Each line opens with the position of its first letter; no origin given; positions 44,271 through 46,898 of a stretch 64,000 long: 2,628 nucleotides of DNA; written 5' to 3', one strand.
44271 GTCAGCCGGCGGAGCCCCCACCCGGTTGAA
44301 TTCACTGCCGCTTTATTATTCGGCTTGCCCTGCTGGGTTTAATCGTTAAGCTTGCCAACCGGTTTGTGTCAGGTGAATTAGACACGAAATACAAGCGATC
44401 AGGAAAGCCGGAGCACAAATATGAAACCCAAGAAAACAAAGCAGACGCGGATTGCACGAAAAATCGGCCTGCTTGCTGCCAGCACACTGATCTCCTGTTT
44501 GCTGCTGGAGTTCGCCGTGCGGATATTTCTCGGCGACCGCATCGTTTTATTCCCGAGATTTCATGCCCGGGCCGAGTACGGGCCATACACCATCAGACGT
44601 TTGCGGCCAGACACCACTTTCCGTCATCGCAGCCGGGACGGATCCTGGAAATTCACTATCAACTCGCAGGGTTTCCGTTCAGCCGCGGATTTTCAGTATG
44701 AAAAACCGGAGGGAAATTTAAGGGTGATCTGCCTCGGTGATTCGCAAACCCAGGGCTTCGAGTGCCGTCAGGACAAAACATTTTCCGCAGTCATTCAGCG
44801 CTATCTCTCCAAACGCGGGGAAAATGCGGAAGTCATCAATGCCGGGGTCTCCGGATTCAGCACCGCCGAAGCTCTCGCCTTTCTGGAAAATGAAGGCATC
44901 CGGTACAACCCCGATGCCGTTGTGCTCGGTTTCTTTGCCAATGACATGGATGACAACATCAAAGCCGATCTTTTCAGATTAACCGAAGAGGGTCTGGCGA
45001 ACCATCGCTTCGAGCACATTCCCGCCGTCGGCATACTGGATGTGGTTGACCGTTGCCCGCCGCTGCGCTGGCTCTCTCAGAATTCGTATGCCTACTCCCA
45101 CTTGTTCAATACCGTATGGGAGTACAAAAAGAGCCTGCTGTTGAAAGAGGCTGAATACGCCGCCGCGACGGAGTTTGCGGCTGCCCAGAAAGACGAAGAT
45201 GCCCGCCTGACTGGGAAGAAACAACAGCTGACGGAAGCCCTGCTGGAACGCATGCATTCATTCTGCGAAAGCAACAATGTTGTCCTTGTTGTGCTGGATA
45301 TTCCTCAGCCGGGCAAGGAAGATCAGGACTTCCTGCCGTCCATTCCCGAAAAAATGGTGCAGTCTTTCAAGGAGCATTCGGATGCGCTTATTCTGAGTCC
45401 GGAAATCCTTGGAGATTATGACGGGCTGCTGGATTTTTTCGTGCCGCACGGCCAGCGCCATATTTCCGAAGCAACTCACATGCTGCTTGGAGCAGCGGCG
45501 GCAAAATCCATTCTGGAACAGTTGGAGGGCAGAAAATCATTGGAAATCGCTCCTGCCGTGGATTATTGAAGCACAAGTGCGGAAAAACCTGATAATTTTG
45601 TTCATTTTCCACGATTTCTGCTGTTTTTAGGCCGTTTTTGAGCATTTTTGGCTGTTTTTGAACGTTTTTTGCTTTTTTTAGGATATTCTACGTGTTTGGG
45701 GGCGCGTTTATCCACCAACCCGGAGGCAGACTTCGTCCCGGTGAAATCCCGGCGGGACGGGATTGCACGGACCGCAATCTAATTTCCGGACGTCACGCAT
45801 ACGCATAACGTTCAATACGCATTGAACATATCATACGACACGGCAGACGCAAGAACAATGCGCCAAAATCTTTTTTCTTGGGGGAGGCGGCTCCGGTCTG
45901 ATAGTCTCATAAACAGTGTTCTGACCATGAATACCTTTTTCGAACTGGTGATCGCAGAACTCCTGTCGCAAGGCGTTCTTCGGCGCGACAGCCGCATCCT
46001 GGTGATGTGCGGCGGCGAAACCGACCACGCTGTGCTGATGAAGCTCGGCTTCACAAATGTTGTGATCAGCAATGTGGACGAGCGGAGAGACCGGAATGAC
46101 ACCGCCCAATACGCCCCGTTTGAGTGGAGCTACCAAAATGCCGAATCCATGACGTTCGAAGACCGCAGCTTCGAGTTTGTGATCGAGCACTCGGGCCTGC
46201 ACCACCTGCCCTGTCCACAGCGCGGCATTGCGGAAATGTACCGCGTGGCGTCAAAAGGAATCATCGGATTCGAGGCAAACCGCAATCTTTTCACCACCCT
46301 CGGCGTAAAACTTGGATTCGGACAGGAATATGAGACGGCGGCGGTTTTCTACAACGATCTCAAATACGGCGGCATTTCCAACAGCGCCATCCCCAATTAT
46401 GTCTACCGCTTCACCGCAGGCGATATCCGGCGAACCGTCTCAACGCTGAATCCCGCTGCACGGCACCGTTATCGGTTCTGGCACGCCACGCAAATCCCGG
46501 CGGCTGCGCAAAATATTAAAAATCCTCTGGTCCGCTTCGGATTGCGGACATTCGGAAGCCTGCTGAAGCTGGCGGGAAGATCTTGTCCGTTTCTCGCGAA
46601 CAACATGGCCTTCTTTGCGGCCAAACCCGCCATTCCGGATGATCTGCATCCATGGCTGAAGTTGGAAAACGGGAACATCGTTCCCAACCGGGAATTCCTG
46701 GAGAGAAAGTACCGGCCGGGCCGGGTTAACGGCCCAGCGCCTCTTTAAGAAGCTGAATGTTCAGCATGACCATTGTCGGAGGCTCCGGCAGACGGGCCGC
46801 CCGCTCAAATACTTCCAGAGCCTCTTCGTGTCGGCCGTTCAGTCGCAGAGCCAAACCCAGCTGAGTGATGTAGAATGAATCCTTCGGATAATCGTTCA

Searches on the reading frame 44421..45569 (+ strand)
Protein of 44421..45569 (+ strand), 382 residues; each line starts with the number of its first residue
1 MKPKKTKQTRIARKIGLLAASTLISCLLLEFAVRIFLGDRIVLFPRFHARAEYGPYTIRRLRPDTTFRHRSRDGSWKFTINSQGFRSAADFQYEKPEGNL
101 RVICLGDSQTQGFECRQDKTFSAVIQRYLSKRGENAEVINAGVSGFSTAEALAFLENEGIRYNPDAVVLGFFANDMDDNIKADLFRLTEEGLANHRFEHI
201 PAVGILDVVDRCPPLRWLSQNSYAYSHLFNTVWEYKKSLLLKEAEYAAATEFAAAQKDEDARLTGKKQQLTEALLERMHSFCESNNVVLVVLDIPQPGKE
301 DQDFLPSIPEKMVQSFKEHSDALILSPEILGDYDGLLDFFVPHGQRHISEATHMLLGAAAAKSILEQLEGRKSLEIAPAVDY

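Call 61: search_protein_families(library=pfam, proteins=[window:44421-45569:+], max_evalue=0.01)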
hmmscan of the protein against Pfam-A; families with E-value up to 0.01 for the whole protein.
window:44421-45569:+ (382 aa): 2 families
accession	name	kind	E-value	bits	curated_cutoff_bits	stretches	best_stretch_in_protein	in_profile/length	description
PF13472.12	Lipase_GDSL_2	-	2.8e-10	41.4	32.9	1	104-188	1-87/178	GDSL-like Lipase/Acylhydrolase family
PF00657.28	Lipase_GDSL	-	0.00013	22.6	23.6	1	102-201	1-115/208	GDSL-like Lipase/Acylhydrolase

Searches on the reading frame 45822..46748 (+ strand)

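Call 61: search_protein_families(library=pfam, proteins=[window:45822-46748:+], max_evalue=0.01)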
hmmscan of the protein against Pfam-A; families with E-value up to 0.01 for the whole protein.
window:45822-46748:+ (308 aa): 3 families
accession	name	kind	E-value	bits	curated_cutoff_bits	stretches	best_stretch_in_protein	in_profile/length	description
PF08241.18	Methyltransf_11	-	3e-07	31.4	21.2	1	63-146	5-90/95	Methyltransferase domain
PF13649.12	Methyltransf_25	-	7.1e-05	23.9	27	1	89-146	38-96/97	Methyltransferase domain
PF01209.24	Ubie_methyltran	-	0.0033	17.2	20.1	1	55-146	47-146/233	ubiE/COQ5 methyltransferase family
